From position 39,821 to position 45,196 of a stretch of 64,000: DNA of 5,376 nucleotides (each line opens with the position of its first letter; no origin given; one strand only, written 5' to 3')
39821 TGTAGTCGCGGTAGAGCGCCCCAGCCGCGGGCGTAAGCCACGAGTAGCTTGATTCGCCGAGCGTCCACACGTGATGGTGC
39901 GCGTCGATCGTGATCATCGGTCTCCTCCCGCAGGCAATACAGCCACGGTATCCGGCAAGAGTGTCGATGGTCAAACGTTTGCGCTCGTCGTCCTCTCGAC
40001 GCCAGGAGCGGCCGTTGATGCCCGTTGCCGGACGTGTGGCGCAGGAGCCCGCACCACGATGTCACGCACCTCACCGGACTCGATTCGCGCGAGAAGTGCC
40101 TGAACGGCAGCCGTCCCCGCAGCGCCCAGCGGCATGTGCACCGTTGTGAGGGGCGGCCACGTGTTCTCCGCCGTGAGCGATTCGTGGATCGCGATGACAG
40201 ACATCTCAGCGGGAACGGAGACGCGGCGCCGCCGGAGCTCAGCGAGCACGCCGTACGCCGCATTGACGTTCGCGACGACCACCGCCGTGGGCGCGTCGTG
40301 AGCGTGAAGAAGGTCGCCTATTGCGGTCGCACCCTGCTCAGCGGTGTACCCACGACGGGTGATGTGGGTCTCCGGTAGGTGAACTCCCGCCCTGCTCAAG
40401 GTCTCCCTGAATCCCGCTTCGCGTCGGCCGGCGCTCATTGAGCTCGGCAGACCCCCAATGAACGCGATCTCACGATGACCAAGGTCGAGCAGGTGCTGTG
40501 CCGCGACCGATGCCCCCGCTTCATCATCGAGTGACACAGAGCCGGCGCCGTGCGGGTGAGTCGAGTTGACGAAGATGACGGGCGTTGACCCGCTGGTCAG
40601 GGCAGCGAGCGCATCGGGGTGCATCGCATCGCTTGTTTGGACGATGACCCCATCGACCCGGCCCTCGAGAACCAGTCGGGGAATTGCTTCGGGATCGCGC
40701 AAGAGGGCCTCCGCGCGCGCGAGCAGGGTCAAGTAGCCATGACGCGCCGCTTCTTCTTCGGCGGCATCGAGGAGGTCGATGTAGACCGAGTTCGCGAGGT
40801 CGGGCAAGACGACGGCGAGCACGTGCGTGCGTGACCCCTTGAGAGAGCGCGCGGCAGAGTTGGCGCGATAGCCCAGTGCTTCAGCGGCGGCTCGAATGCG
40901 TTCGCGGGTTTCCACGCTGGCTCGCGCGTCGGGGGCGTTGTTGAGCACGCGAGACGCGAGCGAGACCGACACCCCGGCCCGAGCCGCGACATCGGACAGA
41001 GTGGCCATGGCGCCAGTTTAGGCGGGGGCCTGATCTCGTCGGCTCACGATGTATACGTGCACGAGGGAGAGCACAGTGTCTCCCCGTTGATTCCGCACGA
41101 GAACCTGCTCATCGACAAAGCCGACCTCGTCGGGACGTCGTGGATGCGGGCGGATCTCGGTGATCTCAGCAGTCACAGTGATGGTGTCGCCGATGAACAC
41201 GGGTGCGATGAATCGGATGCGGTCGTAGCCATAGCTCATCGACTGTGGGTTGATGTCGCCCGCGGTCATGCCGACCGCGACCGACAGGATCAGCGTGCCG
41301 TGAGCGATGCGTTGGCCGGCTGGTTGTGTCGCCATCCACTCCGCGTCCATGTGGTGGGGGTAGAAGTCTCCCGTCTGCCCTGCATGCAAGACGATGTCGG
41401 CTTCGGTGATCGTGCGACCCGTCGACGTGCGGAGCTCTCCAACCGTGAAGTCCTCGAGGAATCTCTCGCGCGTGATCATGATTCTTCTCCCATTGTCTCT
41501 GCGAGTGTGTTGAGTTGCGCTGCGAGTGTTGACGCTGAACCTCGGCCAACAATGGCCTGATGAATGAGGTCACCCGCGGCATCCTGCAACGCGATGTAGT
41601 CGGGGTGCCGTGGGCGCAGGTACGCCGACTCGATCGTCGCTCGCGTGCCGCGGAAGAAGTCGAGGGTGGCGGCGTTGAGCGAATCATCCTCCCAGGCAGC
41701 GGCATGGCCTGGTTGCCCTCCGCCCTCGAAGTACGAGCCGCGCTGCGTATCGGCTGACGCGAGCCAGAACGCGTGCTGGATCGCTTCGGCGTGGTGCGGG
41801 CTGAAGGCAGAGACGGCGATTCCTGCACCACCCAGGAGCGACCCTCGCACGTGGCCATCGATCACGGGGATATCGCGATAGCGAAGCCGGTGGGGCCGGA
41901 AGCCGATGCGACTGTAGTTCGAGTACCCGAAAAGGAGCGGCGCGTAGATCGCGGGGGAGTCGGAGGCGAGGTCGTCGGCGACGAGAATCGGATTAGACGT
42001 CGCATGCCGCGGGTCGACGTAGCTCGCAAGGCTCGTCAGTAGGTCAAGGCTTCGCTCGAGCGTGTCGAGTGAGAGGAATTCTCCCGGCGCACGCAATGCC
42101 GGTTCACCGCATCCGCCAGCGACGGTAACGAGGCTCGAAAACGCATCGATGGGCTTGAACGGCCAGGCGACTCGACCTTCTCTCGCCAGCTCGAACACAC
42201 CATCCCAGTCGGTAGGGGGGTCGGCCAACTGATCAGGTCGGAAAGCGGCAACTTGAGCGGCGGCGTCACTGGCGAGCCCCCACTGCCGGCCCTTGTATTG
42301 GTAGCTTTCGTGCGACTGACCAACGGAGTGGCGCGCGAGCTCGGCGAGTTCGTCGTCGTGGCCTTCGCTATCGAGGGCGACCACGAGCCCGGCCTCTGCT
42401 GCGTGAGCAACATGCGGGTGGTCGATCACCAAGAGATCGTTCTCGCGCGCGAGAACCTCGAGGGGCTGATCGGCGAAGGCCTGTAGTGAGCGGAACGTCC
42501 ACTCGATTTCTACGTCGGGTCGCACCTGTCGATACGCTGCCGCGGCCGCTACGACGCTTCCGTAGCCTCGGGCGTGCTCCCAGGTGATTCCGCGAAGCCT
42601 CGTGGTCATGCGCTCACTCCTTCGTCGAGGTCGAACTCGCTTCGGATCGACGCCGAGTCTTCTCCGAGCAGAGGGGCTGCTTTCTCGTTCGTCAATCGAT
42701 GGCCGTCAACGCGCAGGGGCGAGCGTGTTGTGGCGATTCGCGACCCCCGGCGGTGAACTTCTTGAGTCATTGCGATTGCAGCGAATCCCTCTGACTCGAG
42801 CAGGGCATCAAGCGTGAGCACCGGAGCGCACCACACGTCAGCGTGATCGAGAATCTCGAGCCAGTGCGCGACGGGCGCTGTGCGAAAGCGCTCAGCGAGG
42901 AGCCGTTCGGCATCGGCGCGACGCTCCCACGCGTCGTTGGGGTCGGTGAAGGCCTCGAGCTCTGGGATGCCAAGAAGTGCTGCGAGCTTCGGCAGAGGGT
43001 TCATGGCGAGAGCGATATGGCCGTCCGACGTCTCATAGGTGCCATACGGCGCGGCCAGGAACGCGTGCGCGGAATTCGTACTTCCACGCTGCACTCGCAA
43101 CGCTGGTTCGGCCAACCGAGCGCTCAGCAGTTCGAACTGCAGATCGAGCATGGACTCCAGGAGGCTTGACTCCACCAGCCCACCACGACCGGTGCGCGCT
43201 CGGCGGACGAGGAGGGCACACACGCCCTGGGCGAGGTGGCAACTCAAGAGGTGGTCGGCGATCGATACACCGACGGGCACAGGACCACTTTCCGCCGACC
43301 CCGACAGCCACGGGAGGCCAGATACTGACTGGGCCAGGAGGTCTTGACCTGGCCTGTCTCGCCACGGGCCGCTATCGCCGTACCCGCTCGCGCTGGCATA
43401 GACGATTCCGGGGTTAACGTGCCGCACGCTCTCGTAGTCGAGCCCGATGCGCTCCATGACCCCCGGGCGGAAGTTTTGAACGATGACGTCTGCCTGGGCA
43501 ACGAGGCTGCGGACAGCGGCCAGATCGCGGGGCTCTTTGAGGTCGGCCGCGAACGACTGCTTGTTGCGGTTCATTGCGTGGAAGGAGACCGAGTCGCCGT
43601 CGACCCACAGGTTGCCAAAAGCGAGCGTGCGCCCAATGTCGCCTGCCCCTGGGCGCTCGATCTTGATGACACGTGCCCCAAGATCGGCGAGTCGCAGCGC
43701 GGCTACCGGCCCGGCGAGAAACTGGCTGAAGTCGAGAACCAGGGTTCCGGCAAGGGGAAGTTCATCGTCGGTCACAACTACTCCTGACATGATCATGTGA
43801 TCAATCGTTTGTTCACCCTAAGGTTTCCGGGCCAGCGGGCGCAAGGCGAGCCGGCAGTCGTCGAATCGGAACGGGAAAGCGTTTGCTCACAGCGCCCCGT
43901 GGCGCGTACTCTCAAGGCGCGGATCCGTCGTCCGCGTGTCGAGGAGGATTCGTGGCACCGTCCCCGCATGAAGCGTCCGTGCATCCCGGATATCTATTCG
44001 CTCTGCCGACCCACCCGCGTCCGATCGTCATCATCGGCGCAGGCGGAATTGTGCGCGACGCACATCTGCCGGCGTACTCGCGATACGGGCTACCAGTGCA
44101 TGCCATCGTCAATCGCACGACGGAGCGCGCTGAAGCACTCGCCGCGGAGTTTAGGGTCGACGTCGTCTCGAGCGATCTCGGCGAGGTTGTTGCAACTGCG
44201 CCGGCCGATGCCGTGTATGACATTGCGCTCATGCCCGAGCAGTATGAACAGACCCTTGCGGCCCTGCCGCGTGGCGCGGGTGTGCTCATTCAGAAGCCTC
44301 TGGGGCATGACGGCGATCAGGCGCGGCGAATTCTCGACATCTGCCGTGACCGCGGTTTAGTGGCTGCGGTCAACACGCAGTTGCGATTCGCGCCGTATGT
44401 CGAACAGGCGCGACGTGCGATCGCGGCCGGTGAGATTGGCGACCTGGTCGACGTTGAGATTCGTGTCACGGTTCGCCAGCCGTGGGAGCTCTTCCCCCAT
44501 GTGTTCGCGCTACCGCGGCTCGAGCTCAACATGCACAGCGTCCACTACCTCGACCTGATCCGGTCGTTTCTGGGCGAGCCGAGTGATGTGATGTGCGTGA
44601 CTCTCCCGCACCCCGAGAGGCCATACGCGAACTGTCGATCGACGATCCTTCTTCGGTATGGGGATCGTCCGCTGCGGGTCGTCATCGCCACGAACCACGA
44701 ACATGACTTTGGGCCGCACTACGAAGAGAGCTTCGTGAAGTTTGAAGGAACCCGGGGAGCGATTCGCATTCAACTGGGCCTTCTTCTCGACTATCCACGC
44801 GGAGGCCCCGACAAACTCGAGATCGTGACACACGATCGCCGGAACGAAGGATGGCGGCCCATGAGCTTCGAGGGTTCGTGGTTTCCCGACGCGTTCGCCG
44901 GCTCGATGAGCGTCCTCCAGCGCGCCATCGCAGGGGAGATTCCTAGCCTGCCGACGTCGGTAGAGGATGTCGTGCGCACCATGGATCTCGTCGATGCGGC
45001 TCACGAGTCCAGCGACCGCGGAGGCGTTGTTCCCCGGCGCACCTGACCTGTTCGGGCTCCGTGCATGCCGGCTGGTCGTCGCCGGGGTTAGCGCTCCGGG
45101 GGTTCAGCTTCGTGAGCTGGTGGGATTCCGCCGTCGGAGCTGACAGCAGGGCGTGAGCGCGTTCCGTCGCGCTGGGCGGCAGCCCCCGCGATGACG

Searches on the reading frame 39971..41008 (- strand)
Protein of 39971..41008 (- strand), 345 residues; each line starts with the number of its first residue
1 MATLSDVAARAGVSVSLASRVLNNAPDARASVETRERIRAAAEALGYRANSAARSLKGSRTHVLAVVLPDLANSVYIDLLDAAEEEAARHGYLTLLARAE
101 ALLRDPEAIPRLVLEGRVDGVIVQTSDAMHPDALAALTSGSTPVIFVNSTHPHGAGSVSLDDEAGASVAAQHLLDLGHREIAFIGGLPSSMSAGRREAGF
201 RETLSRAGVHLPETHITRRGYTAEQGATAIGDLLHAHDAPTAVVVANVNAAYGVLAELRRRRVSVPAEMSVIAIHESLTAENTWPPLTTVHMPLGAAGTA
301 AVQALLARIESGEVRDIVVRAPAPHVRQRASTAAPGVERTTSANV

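Call 33: search_protein_families(library=pfam, proteins=[window:39971-41008:-], max_evalue=0.0001)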
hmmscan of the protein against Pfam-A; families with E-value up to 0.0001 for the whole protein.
window:39971-41008:- (345 aa): 4 families
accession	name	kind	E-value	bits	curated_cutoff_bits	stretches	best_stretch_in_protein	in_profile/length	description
PF13377.12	Peripla_BP_3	-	1.5e-32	113.4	26.5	1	170-332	1-167/167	Periplasmic binding protein-like domain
PF00532.27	Peripla_BP_1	-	5.3e-25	88.9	22.2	1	61-310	1-262/281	Periplasmic binding proteins and sugar binding domain of LacI family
PF00356.27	LacI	-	1e-13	51.2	27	1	3-50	1-46/46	Bacterial regulatory proteins, lacI family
PF13407.12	Peripla_BP_4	-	1.3e-12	48.2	35.1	1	65-262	2-206/258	Periplasmic binding protein domain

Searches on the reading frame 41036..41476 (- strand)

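Call 78: search_protein_families(library=ncbifam, proteins=[window:41036-41476:-], max_evalue=0.001)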
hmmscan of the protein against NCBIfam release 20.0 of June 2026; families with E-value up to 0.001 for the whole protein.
window:41036-41476:- (147 aa): 7 families
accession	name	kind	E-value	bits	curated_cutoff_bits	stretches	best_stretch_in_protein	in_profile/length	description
TIGR02278.1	PaaN-DH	equivalog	5.8e-21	74.4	562.8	1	7-137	525-655/664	phenylacetic acid degradation bifunctional protein PaaZ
NF006045.0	PRK08190.1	subfamily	8.2e-13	48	282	1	3-136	7-133/467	bifunctional enoyl-CoA hydratase/phosphate acetyltransferase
NF038241.1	RipB_Ich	equivalog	2e-11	44.1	340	1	6-146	23-164/175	(R)-specific enoyl-CoA hydratase RipB/Ich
NF041625.1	methfumCoahyd_Halo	equivalog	4.3e-07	29.5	560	1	16-137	231-350/358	2-methylfumaryl-CoA hydratase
NF010246.0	PRK13693.1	equivalog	1.5e-06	28.3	203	1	6-97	5-95/142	(3R)-hydroxyacyl-ACP dehydratase subunit HadB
NF040620.1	fused_HadA_HadB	exception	8.4e-05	22.2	350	0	7-70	196-259/329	fused (3R)-hydroxyacyl-ACP dehydratase subunits HadA/HadB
NF052388.1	Lys_ferment_KAL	equivalog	0.00036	20.9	160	1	80-113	47-80/120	3-aminobutyryl-CoA ammonia lyase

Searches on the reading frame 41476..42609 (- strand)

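Call 33: search_protein_families(library=pfam, proteins=[window:41476-42609:-], max_evalue=0.0001)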
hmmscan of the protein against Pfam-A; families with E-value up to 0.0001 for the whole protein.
window:41476-42609:- (377 aa): 1 family
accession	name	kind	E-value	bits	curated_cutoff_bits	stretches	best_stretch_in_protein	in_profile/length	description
PF13416.11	SBP_bac_8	-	2.2e-07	31.4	27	1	58-291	41-251/279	Bacterial extracellular solute-binding protein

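Call 78: search_protein_families(library=ncbifam, proteins=[window:41476-42609:-], max_evalue=0.001)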
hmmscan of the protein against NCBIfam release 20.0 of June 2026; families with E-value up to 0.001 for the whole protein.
window:41476-42609:- (377 aa): 0 families

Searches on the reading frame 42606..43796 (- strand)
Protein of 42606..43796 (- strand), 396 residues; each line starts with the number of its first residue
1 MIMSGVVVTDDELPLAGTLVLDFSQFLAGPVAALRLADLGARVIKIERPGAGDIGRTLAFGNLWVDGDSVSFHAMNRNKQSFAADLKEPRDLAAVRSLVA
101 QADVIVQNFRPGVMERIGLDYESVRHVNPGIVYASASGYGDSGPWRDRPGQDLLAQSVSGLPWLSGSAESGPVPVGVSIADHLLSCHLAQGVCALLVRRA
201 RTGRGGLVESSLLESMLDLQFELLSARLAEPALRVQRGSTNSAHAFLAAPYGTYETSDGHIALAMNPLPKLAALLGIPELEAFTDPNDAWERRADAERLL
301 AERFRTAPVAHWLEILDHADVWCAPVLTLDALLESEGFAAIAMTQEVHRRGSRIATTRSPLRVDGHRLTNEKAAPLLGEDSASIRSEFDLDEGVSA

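Call 33: search_protein_families(library=pfam, proteins=[window:42606-43796:-], max_evalue=0.0001)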
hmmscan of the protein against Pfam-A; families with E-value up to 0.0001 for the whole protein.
window:42606-43796:- (396 aa): 1 family
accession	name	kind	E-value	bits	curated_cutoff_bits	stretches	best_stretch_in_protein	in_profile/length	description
PF02515.22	CoA_transf_3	-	5.1e-98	329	23.3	1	15-380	1-365/366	CoA-transferase family III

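Call 78: search_protein_families(library=ncbifam, proteins=[window:42606-43796:-], max_evalue=0.001)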
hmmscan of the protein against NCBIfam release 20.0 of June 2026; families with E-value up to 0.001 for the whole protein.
window:42606-43796:- (396 aa): 7 families
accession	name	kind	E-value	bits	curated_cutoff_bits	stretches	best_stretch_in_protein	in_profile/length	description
NF052585.1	SucGlutTfsCaiB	equivalog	7.5e-58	196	750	1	10-389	3-389/394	succinate--glutarate CoA-transferase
NF041294.1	Scnl_mescCoAtase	equivalog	8.3e-51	173.3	700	1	18-383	7-378/381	succinyl-CoA:mesaconate CoA-transferase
NF008511.0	PRK11430.1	equivalog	1.9e-50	172.1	522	1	13-388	8-379/381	CoA:oxalate CoA-transferase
NF003809.0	PRK05398.1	subfamily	4.1e-48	164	442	2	13-219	3-207/416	formyl-CoA transferase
TIGR03253.1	oxalate_frc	equivalog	7.4e-46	156.7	504.2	2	14-219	3-206/416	formyl-CoA transferase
NF002914.1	PRK03525.1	equivalog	1.7e-13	50.3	413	1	24-275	19-257/400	L-carnitine CoA-transferase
TIGR04253.1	mesacon_CoA_iso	equivalog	3.2e-09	36.3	725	1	16-219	4-201/403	2-methylfumaryl-CoA isomerase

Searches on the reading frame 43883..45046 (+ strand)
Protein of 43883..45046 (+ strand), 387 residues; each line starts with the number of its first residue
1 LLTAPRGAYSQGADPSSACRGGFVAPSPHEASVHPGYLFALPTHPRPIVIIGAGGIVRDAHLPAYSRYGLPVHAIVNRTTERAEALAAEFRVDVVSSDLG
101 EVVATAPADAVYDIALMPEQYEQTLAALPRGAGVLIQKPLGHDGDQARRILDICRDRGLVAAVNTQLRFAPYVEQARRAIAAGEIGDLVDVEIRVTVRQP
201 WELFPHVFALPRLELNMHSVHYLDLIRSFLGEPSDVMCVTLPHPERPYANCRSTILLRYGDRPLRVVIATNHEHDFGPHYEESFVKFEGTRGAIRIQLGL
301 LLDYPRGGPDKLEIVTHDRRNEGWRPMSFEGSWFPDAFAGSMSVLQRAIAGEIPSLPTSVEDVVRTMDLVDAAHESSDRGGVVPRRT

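Call 33: search_protein_families(library=pfam, proteins=[window:43883-45046:+], max_evalue=0.0001)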
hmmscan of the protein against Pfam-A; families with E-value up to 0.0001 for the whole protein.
window:43883-45046:+ (387 aa): 3 families
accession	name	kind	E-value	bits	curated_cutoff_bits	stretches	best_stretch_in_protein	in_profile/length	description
PF01408.29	GFO_IDH_MocA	-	1.6e-12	48.6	24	1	48-164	3-119/120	Oxidoreductase family, NAD-binding Rossmann fold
PF02894.22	GFO_IDH_MocA_C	-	6.3e-08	33.1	22.9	1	177-383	1-216/218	Oxidoreductase family, C-terminal alpha/beta domain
PF22725.1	GFO_IDH_MocA_C3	-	4.9e-07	30.2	27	1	174-294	2-123/124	GFO/IDH/MocA C-terminal domain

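Call 52: search_protein_families(library=ncbifam, proteins=[window:43883-45046:+], max_evalue=0.001)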
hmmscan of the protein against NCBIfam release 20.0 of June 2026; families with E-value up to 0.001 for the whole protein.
window:43883-45046:+ (387 aa): 9 families
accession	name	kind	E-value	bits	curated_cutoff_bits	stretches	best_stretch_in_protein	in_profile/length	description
TIGR04380.1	myo_inos_iolG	equivalog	1.4e-13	50.5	355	1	48-237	4-193/330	inositol 2-dehydrogenase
NF052479.1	LevoglcsnDh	equivalog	4.3e-12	45.4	650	1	73-237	39-209/386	levoglucosan dehydrogenase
NF041392.1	XylDh_Gfo6_Halo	equivalog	4.5e-11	42.1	350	1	49-192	20-167/350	D-xylose 1-dehydrogenase Gfo6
NF007574.0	PRK10206.1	equivalog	7.1e-11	41.7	352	1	72-238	31-195/345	oxidoreductase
NF040723.1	UDP-GlcNAcDh_Arch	equivalog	2.6e-09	37.1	450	1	50-193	5-146/302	UDP-N-acetylglucosamine 3-dehydrogenase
NF058563.1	BT_2159_fam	equivalog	3.4e-06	26.3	650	1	80-193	38-148/350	disaccharide 3-dehydrogenase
NF001312.0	PRK00258.1-4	equivalog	2.1e-05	23.9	295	1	46-102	128-183/285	shikimate dehydrogenase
NF001310.0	PRK00258.1-2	equivalog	0.00011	21.5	221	1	46-92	122-167/279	shikimate dehydrogenase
NF052679.1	InsChiInosDhIolG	equivalog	0.0003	19.9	540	1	50-190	7-150/343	bifunctional inositol 2-dehydrogenase/D-chiro-inositol 1-dehydrogenase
